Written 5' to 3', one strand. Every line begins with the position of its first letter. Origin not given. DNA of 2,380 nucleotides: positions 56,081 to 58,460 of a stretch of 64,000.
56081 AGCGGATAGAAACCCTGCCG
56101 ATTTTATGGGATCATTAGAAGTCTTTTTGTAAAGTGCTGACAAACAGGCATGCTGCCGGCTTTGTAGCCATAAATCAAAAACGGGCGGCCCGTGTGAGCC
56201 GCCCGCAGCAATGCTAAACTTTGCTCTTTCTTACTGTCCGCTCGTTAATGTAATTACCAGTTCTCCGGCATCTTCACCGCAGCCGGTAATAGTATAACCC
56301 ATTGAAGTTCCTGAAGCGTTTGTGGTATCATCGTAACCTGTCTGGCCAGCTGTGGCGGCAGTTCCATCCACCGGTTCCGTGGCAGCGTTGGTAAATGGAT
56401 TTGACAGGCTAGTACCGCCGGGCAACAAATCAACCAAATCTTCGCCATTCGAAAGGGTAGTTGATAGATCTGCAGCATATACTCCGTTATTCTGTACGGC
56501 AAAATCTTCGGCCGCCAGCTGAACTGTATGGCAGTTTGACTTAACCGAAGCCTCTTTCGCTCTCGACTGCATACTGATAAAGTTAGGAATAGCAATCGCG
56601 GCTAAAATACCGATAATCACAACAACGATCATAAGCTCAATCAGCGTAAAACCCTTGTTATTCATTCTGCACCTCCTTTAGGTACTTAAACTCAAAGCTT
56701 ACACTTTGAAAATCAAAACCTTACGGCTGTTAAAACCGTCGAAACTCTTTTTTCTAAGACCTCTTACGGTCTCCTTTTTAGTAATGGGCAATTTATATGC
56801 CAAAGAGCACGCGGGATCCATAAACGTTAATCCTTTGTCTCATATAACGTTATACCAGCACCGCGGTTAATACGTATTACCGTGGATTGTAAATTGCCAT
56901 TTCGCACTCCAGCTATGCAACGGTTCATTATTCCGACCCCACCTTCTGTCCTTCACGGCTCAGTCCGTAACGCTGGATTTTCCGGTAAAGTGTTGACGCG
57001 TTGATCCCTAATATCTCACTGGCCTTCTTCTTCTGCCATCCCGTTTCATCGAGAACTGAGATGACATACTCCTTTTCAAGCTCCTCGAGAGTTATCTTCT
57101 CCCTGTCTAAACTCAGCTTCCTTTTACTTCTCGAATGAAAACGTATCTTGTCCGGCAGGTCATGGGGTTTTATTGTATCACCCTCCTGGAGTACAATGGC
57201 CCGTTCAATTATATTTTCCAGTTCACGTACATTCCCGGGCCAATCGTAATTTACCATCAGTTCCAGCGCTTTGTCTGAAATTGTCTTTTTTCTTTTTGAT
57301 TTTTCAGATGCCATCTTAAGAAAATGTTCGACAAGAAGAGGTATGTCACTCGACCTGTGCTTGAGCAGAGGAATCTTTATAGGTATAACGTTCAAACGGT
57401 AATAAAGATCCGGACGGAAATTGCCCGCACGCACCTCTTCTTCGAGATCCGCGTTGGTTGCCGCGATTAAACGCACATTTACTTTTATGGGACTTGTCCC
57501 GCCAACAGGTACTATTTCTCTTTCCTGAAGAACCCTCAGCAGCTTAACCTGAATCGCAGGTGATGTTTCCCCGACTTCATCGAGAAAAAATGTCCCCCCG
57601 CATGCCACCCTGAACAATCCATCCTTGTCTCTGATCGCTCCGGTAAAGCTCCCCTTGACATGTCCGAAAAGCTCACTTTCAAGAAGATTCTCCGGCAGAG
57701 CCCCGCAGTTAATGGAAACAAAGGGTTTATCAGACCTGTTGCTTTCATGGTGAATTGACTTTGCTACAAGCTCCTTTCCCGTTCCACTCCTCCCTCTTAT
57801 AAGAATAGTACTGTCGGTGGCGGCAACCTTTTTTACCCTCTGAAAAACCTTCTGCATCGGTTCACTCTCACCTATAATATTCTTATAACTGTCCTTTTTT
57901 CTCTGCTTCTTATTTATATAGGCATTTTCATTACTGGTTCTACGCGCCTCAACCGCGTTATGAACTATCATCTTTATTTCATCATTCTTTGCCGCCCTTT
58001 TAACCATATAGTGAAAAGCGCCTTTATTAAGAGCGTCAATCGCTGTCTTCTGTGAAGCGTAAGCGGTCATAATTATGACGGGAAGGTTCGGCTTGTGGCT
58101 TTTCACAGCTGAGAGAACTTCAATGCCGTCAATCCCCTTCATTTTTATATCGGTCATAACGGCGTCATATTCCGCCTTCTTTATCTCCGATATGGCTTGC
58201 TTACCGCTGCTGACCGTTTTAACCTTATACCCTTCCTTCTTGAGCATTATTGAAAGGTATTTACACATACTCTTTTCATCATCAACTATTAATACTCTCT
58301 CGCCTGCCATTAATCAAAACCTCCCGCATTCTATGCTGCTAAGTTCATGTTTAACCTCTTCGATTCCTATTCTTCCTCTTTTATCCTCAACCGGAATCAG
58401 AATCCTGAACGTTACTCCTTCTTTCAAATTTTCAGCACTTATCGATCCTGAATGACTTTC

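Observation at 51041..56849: Three sigma-54 promoters readable in the pilus cluster, plus a palindromic candidate PilR site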

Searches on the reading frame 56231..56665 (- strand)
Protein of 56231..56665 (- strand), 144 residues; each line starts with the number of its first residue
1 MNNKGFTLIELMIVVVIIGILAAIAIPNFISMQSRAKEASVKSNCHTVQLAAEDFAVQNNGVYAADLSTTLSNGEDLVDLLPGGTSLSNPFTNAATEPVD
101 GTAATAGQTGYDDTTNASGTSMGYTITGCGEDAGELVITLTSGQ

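Call 6: search_protein_families(library=pfam, proteins=[window:56231-56665:-])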
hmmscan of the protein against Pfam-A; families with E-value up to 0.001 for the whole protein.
window:56231-56665:- (144 aa): 1 family
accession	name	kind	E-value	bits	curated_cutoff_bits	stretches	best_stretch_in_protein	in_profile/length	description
PF07963.17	N_methyl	-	9.5e-10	38.1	21.2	1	2-26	3-27/27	Prokaryotic N-terminal methylation motif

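Call 26: find_related_loci(query=window:56231-56665:-, collection=metagenome_contigs, flank=6000)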
Query window:56231-56665:- (144 aa) in metagenome_contigs; peptide patterns used: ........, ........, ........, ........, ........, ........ (x = any residue, [..] = any of these).
600 stretches matched a pattern (row limit reached: there are more); 419 encode a relative of the query (tblastn E <= 1e-3); the best 80 are kept; 80 distinct loci.
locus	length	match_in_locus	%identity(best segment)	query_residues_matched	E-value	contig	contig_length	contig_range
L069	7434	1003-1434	98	1-144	3e-91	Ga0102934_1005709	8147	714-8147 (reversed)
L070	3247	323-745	76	1-143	2e-58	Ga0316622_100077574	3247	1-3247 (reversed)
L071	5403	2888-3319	74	1-144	1e-58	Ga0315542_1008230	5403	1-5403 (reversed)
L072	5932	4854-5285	74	1-144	6e-58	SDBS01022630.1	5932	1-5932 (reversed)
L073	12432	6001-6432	74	1-144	6e-58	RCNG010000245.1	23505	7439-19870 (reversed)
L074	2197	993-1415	74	1-143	2e-58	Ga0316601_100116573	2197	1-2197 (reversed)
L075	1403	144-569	72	1-144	1e-57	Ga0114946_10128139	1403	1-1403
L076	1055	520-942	71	1-143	2e-58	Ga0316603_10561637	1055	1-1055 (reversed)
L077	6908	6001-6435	70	1-144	9e-55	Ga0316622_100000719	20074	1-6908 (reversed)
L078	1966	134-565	69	1-144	2e-55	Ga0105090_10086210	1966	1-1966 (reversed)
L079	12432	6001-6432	68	1-144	1e-54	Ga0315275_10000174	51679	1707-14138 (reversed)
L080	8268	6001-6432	69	1-144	4e-54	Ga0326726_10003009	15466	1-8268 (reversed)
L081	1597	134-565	61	1-144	1e-54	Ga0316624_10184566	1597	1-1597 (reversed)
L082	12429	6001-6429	70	1-144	4e-53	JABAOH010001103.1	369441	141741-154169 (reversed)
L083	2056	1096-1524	71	1-144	1e-53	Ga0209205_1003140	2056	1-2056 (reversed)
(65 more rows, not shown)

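Call 33: search_protein_families(library=ncbifam, proteins=[window:56231-56665:-], max_evalue=0.01)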
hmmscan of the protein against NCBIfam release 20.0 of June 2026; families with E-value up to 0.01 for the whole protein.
window:56231-56665:- (144 aa): 10 families
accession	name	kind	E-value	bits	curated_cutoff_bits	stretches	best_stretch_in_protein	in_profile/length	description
NF041775.1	typeIV_PilA_Myxo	equivalog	1.1e-17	64.8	400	1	2-56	9-63/214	type IV pilin protein PilA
TIGR01710.1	typeII_sec_gspG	equivalog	1.1e-12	48.1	88.85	1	4-59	1-56/134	type II secretion system major pseudopilin GspG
NF040999.1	pilin_ComGC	equivalog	3.2e-11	43.3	75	1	4-62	2-60/84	competence type IV pilus major pilin ComGC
TIGR02532.1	IV_pilin_GFxxxE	domain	1.1e-09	37.6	16.3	1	4-26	2-24/24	prepilin-type N-terminal cleavage/methylation domain-containing protein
NF007862.0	PRK10574.1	equivalog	4.2e-09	36.7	138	1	2-37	3-38/145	prepilin peptidase-dependent pilin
TIGR01708.2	typeII_sec_gspH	equivalog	2.2e-08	34.3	80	1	4-37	2-37/169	type II secretion system minor pseudopilin GspH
NF041013.1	T4P_ComGE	equivalog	4e-07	30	49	1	2-43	2-43/83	competence type IV pilus minor pilin ComGE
TIGR02596.1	TIGR02596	subfamily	7.3e-05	22.9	70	1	6-58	1-53/196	Verru_Chthon cassette protein D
NF007800.0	PRK10506.1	equivalog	0.00015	21.6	158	1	2-41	7-46/163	prepilin peptidase-dependent protein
NF040982.1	ComGD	equivalog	0.002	18.6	70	1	3-38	1-36/139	competence type IV pilus minor pilin ComGD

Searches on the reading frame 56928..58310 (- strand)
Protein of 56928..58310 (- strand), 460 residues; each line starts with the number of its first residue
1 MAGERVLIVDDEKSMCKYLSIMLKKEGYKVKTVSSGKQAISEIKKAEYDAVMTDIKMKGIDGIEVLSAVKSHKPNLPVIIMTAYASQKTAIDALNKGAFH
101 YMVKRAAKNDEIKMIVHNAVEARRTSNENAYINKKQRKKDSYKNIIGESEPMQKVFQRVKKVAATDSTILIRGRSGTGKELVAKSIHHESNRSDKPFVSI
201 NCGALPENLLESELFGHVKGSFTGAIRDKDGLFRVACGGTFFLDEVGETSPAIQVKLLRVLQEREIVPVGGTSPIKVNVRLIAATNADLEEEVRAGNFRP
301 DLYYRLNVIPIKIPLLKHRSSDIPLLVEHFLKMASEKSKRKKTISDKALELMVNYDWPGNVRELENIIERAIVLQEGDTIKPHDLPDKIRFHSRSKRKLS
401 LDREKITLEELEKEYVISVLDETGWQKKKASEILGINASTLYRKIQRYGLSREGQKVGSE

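Call 6: search_protein_families(library=pfam, proteins=[window:56928-58310:-])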
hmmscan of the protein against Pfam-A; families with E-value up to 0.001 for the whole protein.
window:56928-58310:- (460 aa): 8 families
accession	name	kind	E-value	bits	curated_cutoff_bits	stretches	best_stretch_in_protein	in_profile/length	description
PF00158.32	Sigma54_activat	-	1.6e-71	239.9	20.2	1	145-312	1-168/168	Sigma-54 interaction domain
PF00072.30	Response_reg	-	9.7e-29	100.2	30.2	1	6-113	1-108/111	Response regulator receiver domain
PF25601.1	AAA_lid_14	-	3.7e-28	97.6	27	1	318-397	2-82/87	AAA+ ATPase lid domain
PF14532.12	Sigma54_activ_2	-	5e-22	79.1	25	1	146-316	1-138/138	Sigma-54 interaction domain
PF02954.25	HTH_8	-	5.1e-14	52.2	22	1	407-448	1-42/42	Bacterial regulatory protein, Fis family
PF07728.20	AAA_5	-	1.3e-09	38.7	22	1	169-287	2-123/139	AAA domain (dynein-related subfamily)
PF07724.20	AAA_2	-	0.00014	22.4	27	1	167-295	4-133/166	AAA domain (Cdc48 subfamily)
PF00004.35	AAA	-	0.00017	22.5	21.2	1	169-287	1-110/131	ATPase family associated with various cellular activities (AAA)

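Call 33: search_protein_families(library=ncbifam, proteins=[window:56928-58310:-], max_evalue=0.01)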
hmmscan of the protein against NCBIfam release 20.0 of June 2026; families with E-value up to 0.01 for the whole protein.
window:56928-58310:- (460 aa): 119 families (the best 25 are shown)
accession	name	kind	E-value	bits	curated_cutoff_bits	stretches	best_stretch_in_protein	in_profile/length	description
NF008469.0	PRK11361.1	equivalog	3.7e-134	447.9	714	1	3-451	4-457/461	acetoacetate metabolism transcriptional regulator AtoC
NF007689.0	PRK10365.1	equivalog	2.2e-128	428.8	760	1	6-447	8-441/441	sigma-54-dependent response regulator transcription factor ZraR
TIGR01818.1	ntrC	equivalog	3.4e-128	428.3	558.6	1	6-397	1-389/463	nitrogen regulation protein NR(I)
TIGR01817.1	nifA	equivalog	1.2e-118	397.2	528.85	1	113-385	168-438/534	nif-specific transcriptional activator NifA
TIGR02915.1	PEP_resp_reg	equivalog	5.8e-114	381.4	502.6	1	6-450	1-444/445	PEP-CTERM-box response regulator transcription factor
NF011695.0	PRK15115.1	equivalog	1.1e-113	380.3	763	1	5-451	8-439/445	two-component system response regulator GlrR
NF041946.1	LuxO_transreg_Vib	equivalog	7.8e-111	371.1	800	1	9-448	2-460/463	quorum-sensing sigma-54 dependent transcriptional regulator LuxO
NF051870.1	NAssimRespRegNtrX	equivalog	4.1e-107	358.9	600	1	5-449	3-451/452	nitrogen assimilation response regulator NtrX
NF041552.1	TF_PrdR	equivalog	3e-106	356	795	1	132-449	254-577/577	sigma-54 dependent transcriptional regulator PrdR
NF049963.1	RespRegFlgRCampy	domain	2.3e-104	349.6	750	1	6-450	3-429/429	fla regulon two-component system response regulator FlgR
NF008176.1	PRK10923.1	equivalog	3e-101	339.3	620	1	5-392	5-388/469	nitrogen regulation protein NR(I)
NF003451.0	PRK05022.1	equivalog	2.6e-100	336.6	476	1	89-451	138-511/512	nitric oxide reductase transcriptional regulator NorR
NF038308.1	RNA_repair_RtcR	equivalog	1.9e-99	333.9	650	1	96-444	132-512/530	RNA repair transcriptional activator RtcR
NF050807.1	TransRegFlbDCaul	equivalog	5.3e-96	322.2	750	1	5-456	2-444/454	sigma-54-dependent transcriptional regulator FlbD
NF011953.0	PRK15424.1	equivalog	1.9e-87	294.1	703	1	110-447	183-533/538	propionate catabolism operon regulatory protein PrpR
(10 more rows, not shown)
